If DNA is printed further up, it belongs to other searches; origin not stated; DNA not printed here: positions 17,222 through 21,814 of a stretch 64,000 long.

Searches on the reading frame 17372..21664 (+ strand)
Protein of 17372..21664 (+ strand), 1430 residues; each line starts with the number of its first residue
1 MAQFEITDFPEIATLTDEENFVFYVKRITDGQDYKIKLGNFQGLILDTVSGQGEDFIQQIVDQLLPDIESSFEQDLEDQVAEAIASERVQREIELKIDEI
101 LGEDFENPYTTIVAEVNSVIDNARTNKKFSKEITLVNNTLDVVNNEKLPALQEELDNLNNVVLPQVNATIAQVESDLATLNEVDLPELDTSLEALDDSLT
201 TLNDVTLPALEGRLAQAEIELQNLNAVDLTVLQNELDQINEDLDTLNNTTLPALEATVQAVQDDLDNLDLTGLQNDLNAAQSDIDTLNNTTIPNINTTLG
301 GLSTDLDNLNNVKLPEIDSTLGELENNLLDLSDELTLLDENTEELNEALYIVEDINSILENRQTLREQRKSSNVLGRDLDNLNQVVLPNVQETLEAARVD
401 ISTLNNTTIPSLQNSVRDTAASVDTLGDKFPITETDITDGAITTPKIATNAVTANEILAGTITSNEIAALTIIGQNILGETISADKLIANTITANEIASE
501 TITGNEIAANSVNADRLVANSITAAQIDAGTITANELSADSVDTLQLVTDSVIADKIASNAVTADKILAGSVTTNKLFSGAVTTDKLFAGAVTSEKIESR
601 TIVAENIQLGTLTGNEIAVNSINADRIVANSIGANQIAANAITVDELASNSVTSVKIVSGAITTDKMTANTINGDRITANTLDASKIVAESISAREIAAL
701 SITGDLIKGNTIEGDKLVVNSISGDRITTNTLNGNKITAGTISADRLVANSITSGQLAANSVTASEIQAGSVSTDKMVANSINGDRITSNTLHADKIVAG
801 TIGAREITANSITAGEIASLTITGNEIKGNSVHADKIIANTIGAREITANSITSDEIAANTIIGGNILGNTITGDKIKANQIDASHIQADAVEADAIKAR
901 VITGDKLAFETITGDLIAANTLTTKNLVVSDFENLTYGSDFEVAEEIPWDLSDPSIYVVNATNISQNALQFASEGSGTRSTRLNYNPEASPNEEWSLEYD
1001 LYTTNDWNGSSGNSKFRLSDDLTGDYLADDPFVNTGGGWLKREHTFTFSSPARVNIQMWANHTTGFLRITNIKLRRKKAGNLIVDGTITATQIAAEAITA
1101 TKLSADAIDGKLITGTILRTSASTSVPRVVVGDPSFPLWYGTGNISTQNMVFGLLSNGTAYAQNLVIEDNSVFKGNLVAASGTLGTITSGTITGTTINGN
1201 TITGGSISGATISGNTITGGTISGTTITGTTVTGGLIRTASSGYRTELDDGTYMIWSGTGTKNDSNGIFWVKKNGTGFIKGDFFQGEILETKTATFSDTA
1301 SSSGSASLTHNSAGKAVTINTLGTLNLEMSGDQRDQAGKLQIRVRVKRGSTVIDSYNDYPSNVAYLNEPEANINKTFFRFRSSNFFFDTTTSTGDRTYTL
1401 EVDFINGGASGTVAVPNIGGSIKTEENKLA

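Call 35: find_related_loci(query=window:17372-21664:+, collection=viral_contigs, flank=10000)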
Query window:17372-21664:+ (1430 aa) in viral_contigs; peptide patterns used: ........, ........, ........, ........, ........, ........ (x = any residue, [..] = any of these).
51 stretches matched a pattern; 11 encode a relative of the query (tblastn E <= 1e-3); 11 distinct loci.
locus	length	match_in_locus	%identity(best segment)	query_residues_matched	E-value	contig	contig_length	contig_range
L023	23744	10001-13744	54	1-1430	0e+0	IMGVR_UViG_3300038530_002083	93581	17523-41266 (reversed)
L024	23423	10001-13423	69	1-1430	0e+0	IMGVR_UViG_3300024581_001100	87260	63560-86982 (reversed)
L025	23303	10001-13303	51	1-1430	0e+0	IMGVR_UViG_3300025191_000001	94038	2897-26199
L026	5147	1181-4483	51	1-1430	0e+0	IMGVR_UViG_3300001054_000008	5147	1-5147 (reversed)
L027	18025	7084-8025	34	394-1249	2e-33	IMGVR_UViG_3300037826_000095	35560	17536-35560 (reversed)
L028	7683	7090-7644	36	1168-1363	4e-26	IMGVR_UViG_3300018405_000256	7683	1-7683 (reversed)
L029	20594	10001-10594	37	1197-1400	7e-23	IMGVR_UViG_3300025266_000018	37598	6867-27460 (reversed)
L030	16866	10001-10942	36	432-1249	8e-35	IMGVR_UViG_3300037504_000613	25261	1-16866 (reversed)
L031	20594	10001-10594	36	1197-1400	3e-22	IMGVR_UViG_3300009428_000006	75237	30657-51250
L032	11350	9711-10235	47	451-954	4e-14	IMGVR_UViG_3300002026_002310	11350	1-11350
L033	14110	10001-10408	32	492-883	2e-5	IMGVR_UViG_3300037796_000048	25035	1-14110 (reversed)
